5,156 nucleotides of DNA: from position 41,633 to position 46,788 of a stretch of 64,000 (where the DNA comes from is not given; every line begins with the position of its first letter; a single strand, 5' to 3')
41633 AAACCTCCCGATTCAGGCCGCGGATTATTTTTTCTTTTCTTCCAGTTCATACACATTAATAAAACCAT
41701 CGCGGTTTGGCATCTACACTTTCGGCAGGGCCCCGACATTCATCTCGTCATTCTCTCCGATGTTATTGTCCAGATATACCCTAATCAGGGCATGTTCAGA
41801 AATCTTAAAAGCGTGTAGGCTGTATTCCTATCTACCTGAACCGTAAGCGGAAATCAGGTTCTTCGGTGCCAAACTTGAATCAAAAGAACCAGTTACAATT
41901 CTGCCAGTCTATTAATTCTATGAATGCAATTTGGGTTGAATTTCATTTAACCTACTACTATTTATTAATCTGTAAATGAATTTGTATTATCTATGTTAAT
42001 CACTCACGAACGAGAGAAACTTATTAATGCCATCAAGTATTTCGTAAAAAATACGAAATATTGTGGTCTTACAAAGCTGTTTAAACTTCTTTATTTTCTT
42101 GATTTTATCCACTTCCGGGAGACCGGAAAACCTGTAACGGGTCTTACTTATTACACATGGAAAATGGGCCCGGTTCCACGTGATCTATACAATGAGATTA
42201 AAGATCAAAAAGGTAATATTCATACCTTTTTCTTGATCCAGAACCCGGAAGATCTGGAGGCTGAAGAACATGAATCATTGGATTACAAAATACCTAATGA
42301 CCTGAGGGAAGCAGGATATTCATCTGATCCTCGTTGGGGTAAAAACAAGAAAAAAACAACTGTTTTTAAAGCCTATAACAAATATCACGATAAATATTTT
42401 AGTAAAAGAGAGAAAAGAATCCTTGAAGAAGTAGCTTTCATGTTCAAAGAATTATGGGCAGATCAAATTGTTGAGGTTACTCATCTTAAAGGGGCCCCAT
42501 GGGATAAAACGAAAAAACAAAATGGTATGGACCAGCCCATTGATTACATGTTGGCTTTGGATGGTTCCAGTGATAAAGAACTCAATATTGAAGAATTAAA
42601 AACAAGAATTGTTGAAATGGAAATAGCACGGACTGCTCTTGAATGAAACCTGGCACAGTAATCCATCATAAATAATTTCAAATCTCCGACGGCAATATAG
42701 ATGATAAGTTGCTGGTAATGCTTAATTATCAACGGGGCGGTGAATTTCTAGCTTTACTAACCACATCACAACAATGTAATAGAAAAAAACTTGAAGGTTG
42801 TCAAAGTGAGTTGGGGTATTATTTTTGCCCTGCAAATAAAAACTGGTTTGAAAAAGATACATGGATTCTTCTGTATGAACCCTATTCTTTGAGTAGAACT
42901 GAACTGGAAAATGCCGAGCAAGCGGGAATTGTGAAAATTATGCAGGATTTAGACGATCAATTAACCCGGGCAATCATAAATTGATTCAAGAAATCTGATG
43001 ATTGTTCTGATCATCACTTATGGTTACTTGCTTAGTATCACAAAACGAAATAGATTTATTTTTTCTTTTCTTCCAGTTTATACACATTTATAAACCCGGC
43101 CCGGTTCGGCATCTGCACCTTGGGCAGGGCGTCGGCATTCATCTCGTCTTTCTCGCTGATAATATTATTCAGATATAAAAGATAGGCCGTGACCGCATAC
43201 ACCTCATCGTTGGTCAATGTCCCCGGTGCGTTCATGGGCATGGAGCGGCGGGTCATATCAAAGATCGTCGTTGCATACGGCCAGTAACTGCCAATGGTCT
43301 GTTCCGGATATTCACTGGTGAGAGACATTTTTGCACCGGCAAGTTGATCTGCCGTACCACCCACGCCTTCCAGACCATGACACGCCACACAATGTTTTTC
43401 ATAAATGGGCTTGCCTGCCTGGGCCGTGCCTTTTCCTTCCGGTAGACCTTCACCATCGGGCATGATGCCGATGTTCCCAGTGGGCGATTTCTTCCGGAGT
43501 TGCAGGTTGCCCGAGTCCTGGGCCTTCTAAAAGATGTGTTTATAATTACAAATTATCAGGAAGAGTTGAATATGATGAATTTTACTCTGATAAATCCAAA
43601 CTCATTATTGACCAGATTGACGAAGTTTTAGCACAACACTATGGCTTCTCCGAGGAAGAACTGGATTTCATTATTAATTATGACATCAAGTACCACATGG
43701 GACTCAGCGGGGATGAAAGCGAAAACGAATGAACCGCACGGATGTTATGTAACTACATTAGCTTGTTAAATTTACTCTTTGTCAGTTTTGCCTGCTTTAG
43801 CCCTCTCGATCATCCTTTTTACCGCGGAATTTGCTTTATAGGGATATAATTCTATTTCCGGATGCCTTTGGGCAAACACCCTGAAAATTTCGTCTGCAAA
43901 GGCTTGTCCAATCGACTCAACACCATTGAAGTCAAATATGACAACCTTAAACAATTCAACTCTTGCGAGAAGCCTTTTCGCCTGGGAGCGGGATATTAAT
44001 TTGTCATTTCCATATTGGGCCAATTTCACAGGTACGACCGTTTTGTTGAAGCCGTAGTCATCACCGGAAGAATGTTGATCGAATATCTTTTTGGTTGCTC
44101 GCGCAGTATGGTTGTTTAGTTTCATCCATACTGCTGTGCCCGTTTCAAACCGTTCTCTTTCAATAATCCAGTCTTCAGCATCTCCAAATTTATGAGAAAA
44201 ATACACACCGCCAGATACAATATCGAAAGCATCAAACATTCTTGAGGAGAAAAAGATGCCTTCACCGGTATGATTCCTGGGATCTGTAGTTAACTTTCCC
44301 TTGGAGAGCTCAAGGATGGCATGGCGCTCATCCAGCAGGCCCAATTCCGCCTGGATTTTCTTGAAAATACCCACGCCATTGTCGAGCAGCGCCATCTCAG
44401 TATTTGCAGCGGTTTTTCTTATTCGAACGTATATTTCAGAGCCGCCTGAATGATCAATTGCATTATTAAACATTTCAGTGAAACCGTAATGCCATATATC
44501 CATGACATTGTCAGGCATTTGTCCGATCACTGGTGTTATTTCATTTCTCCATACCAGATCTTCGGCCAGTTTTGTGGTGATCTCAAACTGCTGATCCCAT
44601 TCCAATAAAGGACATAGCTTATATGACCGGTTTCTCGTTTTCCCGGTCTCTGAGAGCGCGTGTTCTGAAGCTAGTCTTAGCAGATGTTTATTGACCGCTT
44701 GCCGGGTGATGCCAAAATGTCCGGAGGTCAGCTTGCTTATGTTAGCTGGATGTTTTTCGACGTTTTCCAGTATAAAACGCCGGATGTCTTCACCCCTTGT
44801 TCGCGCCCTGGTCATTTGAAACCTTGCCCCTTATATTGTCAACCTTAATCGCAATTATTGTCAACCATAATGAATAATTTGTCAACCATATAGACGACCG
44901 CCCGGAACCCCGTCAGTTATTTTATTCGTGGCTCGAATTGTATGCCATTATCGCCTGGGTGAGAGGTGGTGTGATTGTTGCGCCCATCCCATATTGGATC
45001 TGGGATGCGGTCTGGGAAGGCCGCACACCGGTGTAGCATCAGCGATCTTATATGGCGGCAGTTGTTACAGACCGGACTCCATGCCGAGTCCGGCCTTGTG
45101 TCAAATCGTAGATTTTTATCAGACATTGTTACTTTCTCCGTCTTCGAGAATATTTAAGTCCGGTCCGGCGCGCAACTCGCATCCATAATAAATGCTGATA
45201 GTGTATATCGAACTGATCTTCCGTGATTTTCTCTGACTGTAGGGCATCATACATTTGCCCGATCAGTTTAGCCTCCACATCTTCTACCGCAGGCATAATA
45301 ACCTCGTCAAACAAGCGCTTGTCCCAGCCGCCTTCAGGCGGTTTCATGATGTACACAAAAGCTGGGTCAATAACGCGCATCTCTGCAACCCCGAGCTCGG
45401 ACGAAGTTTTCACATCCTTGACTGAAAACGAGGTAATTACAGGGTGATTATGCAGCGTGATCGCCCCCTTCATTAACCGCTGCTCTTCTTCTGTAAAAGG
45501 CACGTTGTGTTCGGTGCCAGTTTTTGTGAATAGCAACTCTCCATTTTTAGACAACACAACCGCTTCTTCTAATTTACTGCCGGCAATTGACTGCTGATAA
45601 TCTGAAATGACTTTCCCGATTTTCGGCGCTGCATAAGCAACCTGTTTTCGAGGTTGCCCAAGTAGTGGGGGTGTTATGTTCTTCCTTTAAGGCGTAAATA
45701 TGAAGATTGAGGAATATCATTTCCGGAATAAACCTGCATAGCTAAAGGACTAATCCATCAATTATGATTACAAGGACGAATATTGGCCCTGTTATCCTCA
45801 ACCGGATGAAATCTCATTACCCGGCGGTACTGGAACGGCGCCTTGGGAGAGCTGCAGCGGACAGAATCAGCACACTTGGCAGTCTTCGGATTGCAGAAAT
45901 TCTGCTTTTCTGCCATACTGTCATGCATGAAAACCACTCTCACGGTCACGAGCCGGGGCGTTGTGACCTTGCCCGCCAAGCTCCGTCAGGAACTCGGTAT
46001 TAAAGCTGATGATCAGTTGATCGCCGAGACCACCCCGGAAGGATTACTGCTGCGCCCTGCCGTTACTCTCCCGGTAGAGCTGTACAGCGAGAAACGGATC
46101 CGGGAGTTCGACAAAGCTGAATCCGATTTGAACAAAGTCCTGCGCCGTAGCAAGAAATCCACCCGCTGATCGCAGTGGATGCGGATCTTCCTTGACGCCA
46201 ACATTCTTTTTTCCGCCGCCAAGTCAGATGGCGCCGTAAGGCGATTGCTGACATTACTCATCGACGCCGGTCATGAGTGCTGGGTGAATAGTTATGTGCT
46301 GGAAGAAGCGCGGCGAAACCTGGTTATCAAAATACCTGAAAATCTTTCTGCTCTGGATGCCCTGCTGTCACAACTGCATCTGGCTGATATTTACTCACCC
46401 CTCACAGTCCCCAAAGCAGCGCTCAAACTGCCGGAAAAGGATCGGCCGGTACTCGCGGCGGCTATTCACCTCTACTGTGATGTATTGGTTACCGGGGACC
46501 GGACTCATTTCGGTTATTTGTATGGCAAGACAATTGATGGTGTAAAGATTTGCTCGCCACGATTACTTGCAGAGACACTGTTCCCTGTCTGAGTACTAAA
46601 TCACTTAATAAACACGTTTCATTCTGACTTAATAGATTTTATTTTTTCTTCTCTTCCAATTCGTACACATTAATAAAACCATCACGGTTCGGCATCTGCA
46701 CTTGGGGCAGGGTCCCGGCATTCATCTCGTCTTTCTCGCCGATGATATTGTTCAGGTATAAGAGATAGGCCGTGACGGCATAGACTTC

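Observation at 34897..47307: Serial duplication of the cytochrome c gene 3-prime end marks a reused integration hotspot with three stacked islets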

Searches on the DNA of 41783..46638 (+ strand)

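Call 80: search_dna_similar(query=window:41783-46638:+, collection=plasmids, mode=distant, max_rows=8)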
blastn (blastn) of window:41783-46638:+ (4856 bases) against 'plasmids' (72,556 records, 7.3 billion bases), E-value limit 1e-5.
Records with a match: 7; places in all: 7; records where one place covers at least 80% of the query: 0.
Best place of each record, by identity: 60-80% 7.
By first word of the organism name: Methylosinus 2; Caballeronia 1; Candidatus 1; Burkholderia 1; Pelobacter 1; Picosynechococcus 1.
By predicted mobility (MOB-suite, as given by PLSDB): non-mobilizable 7.
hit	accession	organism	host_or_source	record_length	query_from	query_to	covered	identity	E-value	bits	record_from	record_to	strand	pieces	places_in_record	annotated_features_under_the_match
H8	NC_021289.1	Caballeronia insecticola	-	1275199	1310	1518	4%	67.6%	5e-6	63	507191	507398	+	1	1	none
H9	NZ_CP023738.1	Methylosinus trichosporium OB3b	isolate,soil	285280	1320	1518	4%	70.1%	7e-11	79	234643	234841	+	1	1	cytochrome c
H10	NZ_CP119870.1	Methylosinus trichosporium OB3b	Whole Organism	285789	1320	1518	4%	70.1%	7e-11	79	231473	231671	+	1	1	cytochrome c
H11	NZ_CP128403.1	Candidatus Chlorohelix allophototropha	Single colony of Candidatus Chlorohelix ...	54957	1810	1951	3%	72.4%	7e-11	79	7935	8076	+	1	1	hypothetical protein | CBS domain-containing protein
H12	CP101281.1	Burkholderia sp. FXe9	bacteria,soil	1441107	1386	1525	3%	70.7%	1e-7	69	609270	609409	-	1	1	cytochrome c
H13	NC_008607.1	Pelobacter propionicus DSM 2379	-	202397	1825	1919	2%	78.9%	5e-12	82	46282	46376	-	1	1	DNA methyltransferase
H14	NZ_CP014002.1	Picosynechococcus sp. PCC 73109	cell culture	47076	1826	1919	2%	76.6%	1e-8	72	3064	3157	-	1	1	DNA methyltransferase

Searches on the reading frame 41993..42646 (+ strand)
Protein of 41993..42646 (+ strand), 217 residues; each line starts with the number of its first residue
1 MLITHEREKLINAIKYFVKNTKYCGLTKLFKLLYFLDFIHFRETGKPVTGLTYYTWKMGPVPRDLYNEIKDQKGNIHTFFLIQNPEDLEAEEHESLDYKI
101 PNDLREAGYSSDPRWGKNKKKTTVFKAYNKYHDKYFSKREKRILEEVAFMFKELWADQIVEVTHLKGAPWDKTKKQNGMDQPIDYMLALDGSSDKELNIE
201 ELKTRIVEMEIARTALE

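Call 7: search_protein_families(library=pfam, proteins=[window:41993-42646:+], max_evalue=0.01)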
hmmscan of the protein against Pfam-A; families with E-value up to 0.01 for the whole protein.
window:41993-42646:+ (217 aa): 2 families
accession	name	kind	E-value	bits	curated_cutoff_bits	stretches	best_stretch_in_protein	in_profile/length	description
PF13274.11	SocA_Panacea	-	5.3e-24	85.7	25.7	1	29-170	1-112/113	Antitoxin SocA-like, Panacea domain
PF16796.11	Microtub_bd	-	0.00093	19.6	27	1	63-138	9-89/155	Microtubule binding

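Call 70: search_protein_families(library=padloc, proteins=[window:41993-42646:+], max_evalue=0.001)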
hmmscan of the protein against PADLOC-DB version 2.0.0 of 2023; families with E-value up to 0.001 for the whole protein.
window:41993-42646:+ (217 aa): 0 families

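Call 74: search_protein_families(library=ncbifam, proteins=[window:41993-42646:+], max_evalue=0.001)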
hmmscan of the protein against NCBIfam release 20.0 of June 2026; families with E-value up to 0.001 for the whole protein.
window:41993-42646:+ (217 aa): 1 family
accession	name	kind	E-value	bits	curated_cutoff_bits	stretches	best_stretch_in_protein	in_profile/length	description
NF047745.1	SocA_antitoxin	equivalog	4.8e-13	49.2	190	2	28-74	25-71/176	type VI toxin-antitoxin system SocA family antitoxin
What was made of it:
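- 41993..42646 (+): Islet 2: SocA/Panacea-domain antitoxin. Pfam SocA_Panacea, E 5e-24 (call 7); NCBIfam SocA_antitoxin, below that family's cut-off (call 74).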

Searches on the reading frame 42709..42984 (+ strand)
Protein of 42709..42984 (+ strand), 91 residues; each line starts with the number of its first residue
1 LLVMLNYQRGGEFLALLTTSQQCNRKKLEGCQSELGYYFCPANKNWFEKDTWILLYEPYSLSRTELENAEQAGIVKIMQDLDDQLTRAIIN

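Call 7: search_protein_families(library=pfam, proteins=[window:42709-42984:+], max_evalue=0.01)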
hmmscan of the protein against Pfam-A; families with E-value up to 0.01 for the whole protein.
window:42709-42984:+ (91 aa): 0 families

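Call 43: search_protein_families(library=pfam, proteins=[window:42709-42984:+], max_evalue=1)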
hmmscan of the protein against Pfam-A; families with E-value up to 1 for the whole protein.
window:42709-42984:+ (91 aa): 0 families

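Call 70: search_protein_families(library=padloc, proteins=[window:42709-42984:+], max_evalue=0.001)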
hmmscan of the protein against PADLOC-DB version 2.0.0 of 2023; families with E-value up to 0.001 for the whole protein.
window:42709-42984:+ (91 aa): 0 families

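Call 73: search_protein_families(library=phrogs, proteins=[window:42709-42984:+], max_evalue=0.001)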
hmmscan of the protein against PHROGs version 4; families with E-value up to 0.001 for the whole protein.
window:42709-42984:+ (91 aa): 0 families

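Call 74: search_protein_families(library=ncbifam, proteins=[window:42709-42984:+], max_evalue=0.001)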
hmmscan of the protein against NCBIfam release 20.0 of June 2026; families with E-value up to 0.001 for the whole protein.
window:42709-42984:+ (91 aa): 0 families

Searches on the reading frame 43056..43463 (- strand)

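Call 8: search_protein_families(library=pfam, proteins=[window:43056-43463:-], max_evalue=0.01)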
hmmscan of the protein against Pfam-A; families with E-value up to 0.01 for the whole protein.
window:43056-43463:- (135 aa): 2 families
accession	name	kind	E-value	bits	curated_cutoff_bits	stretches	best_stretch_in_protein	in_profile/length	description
PF00034.26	Cytochrom_C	-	5.3e-13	50.5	21.3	1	14-98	1-89/90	Cytochrome c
PF13442.11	Cytochrome_CBB3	-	5.7e-11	43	27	1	13-95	2-68/68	Cytochrome C oxidase, cbb3-type, subunit III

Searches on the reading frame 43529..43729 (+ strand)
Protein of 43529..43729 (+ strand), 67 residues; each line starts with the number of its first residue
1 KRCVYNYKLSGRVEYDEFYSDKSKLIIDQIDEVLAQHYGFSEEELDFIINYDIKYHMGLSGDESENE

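Call 43: search_protein_families(library=pfam, proteins=[window:43529-43729:+], max_evalue=1)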
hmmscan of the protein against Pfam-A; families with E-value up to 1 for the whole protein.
seq(67 aa): 1 family
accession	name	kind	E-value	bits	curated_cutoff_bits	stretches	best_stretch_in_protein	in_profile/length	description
PF01361.26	Tautomerase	-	0.14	12.5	22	1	24-62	17-55/60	Tautomerase enzyme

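Call 44: search_dna_similar(query=window:43559-43729:+, collection=plasmids, mode=protein, max_evalue=0.01, max_rows=12)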
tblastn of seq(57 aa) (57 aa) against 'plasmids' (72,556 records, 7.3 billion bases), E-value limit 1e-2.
Records with a match: 7; places in all: 7; records where one place covers at least 80% of the query: 6.
Best place of each record, by identity: 60-80% 7.
By first word of the organism name: Synechocystis 4; Pelobacter 1; Candidatus 1; Picosynechococcus 1.
By predicted mobility (MOB-suite, as given by PLSDB): non-mobilizable 7.
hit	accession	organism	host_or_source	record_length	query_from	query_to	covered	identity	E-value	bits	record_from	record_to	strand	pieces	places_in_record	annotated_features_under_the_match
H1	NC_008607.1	Pelobacter propionicus DSM 2379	-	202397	1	53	93%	66.0%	5e-14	71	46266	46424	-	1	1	DNA methyltransferase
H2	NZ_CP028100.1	Synechocystis sp. IPPAS B-1465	axenic culture,Synechocystis sp. GT-L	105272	1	48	84%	64.6%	5e-13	68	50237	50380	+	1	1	DNA methyltransferase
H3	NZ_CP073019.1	Synechocystis sp. PCC 6803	cell culture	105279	1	48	84%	64.6%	5e-13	68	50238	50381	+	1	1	DNA methyltransferase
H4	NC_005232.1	Synechocystis sp. PCC 6803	-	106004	1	48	84%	64.6%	5e-13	68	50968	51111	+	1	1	DNA methyltransferase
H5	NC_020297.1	Synechocystis sp. PCC 6803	-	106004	1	48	84%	64.6%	5e-13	68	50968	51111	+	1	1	DNA methyltransferase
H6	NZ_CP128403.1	Candidatus Chlorohelix allophototropha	Single colony of Candidatus Chlorohelix ...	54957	1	47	82%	66.0%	3e-12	66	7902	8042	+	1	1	hypothetical protein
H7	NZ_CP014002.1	Picosynechococcus sp. PCC 73109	cell culture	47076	11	48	67%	71.1%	6e-11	62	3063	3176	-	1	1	DNA methyltransferase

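Call 45: get_annotated_region(hit=H1, flank=5000)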
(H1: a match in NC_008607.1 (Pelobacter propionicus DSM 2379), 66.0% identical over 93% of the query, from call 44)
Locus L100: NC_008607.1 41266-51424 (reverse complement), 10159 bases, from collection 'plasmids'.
description: Pelobacter propionicus DSM 2379 plasmid pPRO1, complete sequence
organism: Pelobacter propionicus DSM 2379 (NCBI taxid 338966)
taxonomy: Bacteria; Thermodesulfobacteriota; Desulfuromonadia; Desulfuromonadales; Desulfuromonadaceae; Pelobacter; Pelobacter propionicus; Pelobacter propionicus DSM 2379
host: -; source: -; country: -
typing (MOB-suite, as given by PLSDB): non-mobilizable; replicon rep_cluster_1677; mating-pair formation MPF_F
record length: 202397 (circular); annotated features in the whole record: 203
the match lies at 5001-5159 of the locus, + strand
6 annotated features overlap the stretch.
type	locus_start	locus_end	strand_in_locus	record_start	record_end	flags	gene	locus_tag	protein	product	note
CDS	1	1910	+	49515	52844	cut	-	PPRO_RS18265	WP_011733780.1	helicase-related protein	-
CDS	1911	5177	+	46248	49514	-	-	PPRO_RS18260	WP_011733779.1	DNA methyltransferase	-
CDS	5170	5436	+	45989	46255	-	-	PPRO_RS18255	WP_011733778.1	hypothetical protein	-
CDS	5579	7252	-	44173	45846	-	-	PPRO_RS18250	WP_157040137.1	hypothetical protein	-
CDS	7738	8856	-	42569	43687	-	-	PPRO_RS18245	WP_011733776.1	XRE family transcriptional regulator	-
CDS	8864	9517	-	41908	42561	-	-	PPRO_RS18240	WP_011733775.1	hypothetical protein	-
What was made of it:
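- On Homology-facilitated illegitimate recombination: The only indirect support is that two truncated genes abut at junction C (calls 44, 45).
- Checked: The 'methyltransferase remnant' is the last ~57 codons (43559-43732) of a gene that is 1088 codons long in its best plasmid match (calls 44, 45).
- The youngest joint fuses truncated sorB to the last 57 codons of a roughly 1000-codon methyltransferase gene (calls 44, 45). Junction C joins two truncated genes (calls 44, 45). Circle formation still needs an illegitimate joint, for example methyltransferase remnant to sorB (calls 44, 45).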

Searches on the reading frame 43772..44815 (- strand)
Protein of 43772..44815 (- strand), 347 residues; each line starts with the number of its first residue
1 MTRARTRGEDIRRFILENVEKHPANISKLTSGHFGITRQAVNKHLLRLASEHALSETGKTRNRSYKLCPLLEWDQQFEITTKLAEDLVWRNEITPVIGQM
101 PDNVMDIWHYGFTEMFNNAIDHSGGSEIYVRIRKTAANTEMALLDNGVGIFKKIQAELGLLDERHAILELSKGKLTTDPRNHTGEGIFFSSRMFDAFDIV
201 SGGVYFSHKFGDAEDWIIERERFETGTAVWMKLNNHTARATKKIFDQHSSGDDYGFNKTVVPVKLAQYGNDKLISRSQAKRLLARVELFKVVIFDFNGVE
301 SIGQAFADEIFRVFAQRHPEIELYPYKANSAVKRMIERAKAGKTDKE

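Call 7: search_protein_families(library=pfam, proteins=[window:43772-44815:-], max_evalue=0.01)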
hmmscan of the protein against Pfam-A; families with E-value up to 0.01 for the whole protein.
window:43772-44815:- (347 aa): 3 families
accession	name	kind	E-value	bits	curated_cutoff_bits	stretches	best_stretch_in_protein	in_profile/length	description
PF14213.11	DUF4325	-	2.1e-14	53.4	23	1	278-331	1-62/64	STAS-like domain of unknown function (DUF4325)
PF13581.12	HATPase_c_2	-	4.4e-05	23.9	27.4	1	103-199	27-114/127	Histidine kinase-like ATPase domain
PF02518.31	HATPase_c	-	0.0003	21.7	26.4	1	112-177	10-63/111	Histidine kinase-, DNA gyrase B-, and HSP90-like ATPase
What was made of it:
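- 43772..44815 (-): Islet 3: GHKL ATPase with a STAS-like DUF4325 domain. Pfam DUF4325, HATPase_c_2 (call 7).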

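Call 70: search_protein_families(library=padloc, proteins=[window:43772-44815:-], max_evalue=0.001)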
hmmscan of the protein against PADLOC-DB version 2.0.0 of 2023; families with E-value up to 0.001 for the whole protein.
window:43772-44815:- (347 aa): 0 families

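Call 73: search_protein_families(library=phrogs, proteins=[window:43772-44815:-], max_evalue=0.001)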
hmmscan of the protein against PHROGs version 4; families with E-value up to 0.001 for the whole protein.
window:43772-44815:- (347 aa): 1 family
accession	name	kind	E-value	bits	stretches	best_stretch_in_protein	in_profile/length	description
phrog_3364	-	unknown function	1.9e-07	31.7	1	91-238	133-293/304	-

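Call 74: search_protein_families(library=ncbifam, proteins=[window:43772-44815:-], max_evalue=0.001)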
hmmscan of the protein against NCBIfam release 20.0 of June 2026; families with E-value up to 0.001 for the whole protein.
window:43772-44815:- (347 aa): 0 families

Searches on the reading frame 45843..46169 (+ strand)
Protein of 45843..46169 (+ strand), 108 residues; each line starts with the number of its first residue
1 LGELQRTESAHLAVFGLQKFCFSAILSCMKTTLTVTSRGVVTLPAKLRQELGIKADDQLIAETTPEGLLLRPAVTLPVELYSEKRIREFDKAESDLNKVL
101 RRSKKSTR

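Call 43: search_protein_families(library=pfam, proteins=[window:45843-46169:+], max_evalue=1)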
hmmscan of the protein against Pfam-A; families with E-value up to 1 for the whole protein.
window:45843-46169:+ (108 aa): 4 families
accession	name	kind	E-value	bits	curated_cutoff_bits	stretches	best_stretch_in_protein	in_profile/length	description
PF04014.23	MazE_antitoxin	-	2.9e-10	40.4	24.7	1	33-73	2-43/48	Antidote-toxin recognition MazE, bacterial antitoxin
PF07878.17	RHH_5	-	0.0018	18.4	26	1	40-58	5-23/43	CopG-like RHH_1 or ribbon-helix-helix domain, RHH_5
PF15937.10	PrlF_antitoxin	-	0.014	16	32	1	34-68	3-37/99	prlF antitoxin for toxin YhaV_toxin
PF18096.6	Thump_like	-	0.014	15.7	26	1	31-60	27-59/78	THUMP domain-like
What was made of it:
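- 45843..46169 (+): Islet 3: MazE/AbrB-type antitoxin (VapB); the true start is probably internal. Pfam MazE_antitoxin, E 3e-10 (call 43).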

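Call 70: search_protein_families(library=padloc, proteins=[window:45843-46169:+], max_evalue=0.001)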
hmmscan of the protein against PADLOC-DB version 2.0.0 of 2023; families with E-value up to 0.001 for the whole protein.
window:45843-46169:+ (108 aa): 0 families
